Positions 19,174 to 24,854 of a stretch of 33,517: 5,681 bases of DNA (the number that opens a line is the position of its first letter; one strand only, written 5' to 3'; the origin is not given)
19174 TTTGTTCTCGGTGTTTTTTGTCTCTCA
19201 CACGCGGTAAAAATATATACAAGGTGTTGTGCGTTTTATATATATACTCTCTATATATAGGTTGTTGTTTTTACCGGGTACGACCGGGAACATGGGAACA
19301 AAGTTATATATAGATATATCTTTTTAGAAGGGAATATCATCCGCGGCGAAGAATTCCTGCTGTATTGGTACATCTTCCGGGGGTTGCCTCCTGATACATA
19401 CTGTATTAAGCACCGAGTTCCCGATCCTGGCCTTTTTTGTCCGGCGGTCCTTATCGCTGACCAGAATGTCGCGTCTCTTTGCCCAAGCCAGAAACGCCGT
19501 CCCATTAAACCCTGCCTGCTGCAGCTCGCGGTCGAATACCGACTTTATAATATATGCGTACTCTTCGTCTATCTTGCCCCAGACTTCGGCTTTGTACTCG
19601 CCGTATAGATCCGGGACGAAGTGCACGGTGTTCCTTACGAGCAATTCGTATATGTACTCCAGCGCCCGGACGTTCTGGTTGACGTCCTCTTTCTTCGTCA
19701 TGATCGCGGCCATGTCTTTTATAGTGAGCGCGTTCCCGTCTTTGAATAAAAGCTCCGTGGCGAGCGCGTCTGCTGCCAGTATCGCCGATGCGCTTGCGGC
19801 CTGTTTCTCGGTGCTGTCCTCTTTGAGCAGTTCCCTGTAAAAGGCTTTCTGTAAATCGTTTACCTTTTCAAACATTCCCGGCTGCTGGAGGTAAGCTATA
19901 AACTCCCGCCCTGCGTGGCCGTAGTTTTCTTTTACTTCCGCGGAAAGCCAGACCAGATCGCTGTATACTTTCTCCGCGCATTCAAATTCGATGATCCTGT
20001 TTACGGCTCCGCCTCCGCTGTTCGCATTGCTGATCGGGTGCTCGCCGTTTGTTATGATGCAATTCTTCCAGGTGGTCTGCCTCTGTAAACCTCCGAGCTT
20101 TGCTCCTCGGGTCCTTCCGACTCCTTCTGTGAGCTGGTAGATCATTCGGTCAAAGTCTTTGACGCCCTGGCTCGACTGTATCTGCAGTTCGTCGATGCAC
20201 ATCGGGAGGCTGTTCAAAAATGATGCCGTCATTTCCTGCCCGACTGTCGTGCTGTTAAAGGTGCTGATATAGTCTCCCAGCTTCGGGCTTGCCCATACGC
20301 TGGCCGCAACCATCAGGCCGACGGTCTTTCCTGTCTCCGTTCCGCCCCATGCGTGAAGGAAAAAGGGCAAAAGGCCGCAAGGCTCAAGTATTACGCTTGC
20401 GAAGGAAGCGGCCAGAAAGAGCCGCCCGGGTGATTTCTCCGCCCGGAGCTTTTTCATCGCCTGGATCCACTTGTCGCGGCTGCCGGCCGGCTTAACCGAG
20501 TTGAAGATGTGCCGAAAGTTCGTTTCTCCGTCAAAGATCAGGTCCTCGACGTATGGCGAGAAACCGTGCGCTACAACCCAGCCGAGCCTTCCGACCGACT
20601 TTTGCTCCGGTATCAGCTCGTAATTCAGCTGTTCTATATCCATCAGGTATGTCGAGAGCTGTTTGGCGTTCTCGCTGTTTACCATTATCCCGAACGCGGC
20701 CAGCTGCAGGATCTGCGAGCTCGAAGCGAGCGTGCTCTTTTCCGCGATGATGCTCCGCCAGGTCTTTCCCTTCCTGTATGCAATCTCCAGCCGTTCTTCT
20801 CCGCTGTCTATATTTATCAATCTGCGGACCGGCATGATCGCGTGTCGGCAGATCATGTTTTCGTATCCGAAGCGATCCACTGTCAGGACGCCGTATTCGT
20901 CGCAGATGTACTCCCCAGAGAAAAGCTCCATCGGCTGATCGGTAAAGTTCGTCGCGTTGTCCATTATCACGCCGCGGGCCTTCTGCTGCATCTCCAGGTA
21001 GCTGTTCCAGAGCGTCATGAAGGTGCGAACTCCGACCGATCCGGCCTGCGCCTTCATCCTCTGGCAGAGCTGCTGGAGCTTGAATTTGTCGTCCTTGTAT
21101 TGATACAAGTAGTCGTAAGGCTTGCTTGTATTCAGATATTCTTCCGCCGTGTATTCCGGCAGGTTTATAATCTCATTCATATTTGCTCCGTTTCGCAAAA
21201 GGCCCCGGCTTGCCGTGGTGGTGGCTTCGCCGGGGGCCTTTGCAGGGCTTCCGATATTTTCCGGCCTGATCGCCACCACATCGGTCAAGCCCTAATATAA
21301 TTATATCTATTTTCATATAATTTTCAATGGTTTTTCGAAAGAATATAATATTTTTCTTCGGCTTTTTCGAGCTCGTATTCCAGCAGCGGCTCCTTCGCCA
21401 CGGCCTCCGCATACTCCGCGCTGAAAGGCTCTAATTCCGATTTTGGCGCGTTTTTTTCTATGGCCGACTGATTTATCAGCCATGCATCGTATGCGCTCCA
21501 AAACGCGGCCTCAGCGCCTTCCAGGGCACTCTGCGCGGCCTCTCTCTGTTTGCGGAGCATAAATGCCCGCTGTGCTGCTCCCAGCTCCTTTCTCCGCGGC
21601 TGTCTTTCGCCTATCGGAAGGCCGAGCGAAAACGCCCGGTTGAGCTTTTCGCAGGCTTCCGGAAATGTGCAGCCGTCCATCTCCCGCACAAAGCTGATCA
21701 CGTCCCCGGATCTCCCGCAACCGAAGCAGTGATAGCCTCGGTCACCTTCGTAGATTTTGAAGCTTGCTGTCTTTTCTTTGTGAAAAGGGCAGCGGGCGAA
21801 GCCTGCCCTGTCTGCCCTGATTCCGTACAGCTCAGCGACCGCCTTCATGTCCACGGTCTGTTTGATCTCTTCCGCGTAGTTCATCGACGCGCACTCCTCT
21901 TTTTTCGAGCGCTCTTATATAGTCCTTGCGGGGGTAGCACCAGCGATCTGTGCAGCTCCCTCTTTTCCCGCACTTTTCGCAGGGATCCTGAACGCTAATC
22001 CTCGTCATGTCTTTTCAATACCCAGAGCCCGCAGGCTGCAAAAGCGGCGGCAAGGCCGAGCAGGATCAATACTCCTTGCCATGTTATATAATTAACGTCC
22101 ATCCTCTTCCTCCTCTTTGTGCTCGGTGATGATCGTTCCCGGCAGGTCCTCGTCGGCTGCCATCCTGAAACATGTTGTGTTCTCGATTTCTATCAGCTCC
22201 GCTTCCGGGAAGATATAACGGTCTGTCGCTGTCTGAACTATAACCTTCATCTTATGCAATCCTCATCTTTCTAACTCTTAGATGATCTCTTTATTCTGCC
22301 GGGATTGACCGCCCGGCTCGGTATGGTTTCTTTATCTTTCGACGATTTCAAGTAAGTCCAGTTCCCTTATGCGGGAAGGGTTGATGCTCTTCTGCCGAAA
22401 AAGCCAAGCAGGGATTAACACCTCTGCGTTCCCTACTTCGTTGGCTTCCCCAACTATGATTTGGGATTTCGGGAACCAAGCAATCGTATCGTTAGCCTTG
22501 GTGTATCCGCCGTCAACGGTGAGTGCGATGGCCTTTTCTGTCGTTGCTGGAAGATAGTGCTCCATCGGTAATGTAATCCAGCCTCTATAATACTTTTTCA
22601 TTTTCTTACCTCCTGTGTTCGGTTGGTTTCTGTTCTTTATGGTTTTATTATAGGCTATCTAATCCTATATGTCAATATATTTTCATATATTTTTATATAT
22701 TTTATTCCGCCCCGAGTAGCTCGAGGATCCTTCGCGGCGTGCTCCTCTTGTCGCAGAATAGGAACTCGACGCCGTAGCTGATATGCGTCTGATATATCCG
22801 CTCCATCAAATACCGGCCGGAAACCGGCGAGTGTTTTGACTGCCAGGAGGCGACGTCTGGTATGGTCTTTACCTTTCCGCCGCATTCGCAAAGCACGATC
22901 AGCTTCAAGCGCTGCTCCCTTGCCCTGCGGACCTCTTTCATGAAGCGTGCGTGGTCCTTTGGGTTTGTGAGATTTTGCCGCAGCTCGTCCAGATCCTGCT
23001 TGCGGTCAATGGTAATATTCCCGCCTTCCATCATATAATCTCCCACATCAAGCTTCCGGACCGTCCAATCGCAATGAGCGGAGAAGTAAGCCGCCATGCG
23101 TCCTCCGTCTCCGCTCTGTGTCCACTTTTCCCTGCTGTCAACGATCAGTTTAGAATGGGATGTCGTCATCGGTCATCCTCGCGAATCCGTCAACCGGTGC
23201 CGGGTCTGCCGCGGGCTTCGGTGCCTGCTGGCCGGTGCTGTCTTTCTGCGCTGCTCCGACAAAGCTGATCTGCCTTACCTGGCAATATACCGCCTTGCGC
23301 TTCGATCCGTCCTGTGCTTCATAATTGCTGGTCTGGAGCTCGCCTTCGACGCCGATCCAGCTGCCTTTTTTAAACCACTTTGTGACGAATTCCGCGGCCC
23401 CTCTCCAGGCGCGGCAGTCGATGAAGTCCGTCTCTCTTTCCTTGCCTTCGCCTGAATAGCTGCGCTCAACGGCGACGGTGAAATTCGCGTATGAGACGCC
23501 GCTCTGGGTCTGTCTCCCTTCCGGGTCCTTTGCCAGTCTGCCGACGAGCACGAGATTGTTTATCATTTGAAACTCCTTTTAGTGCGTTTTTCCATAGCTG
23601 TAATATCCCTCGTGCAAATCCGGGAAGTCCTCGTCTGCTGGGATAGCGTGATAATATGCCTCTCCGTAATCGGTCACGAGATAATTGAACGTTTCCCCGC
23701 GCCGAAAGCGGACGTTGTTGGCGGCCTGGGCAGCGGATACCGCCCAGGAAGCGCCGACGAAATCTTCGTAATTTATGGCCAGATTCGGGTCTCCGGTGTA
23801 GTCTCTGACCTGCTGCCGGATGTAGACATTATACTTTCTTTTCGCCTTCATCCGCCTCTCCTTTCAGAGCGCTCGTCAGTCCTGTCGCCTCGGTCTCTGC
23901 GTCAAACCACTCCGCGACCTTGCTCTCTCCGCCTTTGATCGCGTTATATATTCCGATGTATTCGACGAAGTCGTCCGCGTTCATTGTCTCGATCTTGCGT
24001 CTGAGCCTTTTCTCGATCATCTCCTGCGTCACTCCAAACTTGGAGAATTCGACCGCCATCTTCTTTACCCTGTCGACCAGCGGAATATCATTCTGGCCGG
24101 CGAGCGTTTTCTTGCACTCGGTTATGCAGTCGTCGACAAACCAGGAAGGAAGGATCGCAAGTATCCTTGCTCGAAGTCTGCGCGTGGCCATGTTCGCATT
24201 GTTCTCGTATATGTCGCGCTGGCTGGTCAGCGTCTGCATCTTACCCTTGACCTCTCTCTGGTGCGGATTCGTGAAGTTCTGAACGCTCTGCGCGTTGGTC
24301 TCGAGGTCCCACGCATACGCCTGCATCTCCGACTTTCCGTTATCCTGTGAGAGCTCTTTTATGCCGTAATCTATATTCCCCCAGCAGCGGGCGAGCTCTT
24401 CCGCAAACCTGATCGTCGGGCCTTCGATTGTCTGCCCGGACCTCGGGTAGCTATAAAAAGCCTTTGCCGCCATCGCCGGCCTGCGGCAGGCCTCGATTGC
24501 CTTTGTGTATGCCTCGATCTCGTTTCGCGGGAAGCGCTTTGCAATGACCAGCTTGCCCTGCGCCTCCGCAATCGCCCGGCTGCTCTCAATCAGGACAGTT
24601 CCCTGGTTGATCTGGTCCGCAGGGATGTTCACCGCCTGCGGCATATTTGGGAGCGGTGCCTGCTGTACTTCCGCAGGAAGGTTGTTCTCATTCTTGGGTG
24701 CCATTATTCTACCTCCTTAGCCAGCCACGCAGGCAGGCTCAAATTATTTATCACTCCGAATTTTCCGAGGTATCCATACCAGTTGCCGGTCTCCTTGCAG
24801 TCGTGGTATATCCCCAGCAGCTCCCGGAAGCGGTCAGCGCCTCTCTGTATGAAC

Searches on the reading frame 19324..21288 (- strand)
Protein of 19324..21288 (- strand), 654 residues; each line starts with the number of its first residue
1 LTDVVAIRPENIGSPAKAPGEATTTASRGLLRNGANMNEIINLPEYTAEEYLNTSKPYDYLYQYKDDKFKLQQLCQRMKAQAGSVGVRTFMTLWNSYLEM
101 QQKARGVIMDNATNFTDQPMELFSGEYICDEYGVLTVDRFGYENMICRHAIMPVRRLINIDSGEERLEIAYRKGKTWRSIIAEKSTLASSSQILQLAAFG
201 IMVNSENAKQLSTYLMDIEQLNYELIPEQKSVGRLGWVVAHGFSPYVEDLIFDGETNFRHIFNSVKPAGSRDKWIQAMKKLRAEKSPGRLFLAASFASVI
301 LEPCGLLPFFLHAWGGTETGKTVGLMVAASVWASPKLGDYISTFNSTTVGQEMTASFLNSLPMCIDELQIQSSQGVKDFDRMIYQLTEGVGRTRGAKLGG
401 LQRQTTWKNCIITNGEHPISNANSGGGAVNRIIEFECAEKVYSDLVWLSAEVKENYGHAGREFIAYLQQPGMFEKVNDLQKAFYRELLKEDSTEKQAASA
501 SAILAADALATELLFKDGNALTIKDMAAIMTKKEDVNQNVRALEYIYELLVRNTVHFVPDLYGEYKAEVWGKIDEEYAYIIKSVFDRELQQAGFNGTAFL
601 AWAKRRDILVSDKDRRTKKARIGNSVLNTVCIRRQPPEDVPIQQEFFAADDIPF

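Call 10: search_protein_families(library=phrogs, max_evalue=0.001, proteins=[window:19324-21288:-])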
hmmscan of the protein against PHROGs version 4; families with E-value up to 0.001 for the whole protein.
window:19324-21288:- (654 aa): 3 families
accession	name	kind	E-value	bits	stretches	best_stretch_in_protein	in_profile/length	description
phrog_8841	-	DNA, RNA and nucleotide metabolism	6e-148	495.3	1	64-635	30-615/633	DNA primase/helicase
phrog_25314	-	unknown function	5.5e-19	68.9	1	179-531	479-851/1010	-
phrog_1139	-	DNA, RNA and nucleotide metabolism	6.2e-11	42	1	265-469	499-691/895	DNA primase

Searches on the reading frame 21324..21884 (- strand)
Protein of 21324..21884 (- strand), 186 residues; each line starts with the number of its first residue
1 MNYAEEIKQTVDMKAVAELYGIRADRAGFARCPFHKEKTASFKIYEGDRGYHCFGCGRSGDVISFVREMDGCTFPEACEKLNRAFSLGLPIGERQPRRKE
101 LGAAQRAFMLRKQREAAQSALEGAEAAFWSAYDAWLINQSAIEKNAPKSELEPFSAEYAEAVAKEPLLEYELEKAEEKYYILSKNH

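Call 11: search_protein_families(library=phrogs, max_evalue=0.001, proteins=[window:21324-21884:-])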
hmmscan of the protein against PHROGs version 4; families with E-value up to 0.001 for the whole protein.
window:21324-21884:- (186 aa): 9 families
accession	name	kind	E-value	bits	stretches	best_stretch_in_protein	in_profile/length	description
phrog_11992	-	unknown function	9.9e-37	127.9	1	2-180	2-168/177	-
phrog_6444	-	DNA, RNA and nucleotide metabolism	6e-23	82.5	1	7-106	13-105/577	DNA primase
phrog_510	-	DNA, RNA and nucleotide metabolism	4.6e-15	56.4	1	7-115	20-133/667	DNA primase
phrog_18097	-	DNA, RNA and nucleotide metabolism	1.4e-12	48.6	1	30-82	35-87/199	DNA primase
phrog_47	-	DNA, RNA and nucleotide metabolism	1.6e-11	44.5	1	12-85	30-108/947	DNA primase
phrog_360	-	DNA, RNA and nucleotide metabolism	1e-10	42.8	1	28-80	30-82/133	DNA primase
phrog_26824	-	unknown function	1.9e-06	27.3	1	20-82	18-84/868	-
phrog_22657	-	unknown function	1.2e-05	24.1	1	28-83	35-90/1185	-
phrog_5629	-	DNA, RNA and nucleotide metabolism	0.00014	21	1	3-123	3-130/930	DNA primase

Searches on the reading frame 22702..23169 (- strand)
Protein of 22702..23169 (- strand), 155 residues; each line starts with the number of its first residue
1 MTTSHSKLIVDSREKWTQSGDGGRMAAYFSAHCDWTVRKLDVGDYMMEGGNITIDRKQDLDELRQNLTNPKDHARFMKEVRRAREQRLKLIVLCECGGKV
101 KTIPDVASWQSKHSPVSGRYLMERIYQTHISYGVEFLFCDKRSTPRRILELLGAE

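Call 11: search_protein_families(library=phrogs, max_evalue=0.001, proteins=[window:22702-23169:-])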
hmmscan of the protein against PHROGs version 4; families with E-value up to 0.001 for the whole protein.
window:22702-23169:- (155 aa): 1 family
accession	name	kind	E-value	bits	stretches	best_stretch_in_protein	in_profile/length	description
phrog_3490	-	DNA, RNA and nucleotide metabolism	1.7e-21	78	1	7-153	10-163/175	ERCC4-type nuclease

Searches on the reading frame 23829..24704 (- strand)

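Call 10: search_protein_families(library=phrogs, max_evalue=0.001, proteins=[window:23829-24704:-])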
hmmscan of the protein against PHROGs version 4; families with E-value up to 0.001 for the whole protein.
window:23829-24704:- (291 aa): 1 family
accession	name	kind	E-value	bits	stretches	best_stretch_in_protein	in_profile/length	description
phrog_3657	-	unknown function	1.8e-104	349.8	1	22-275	8-261/289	-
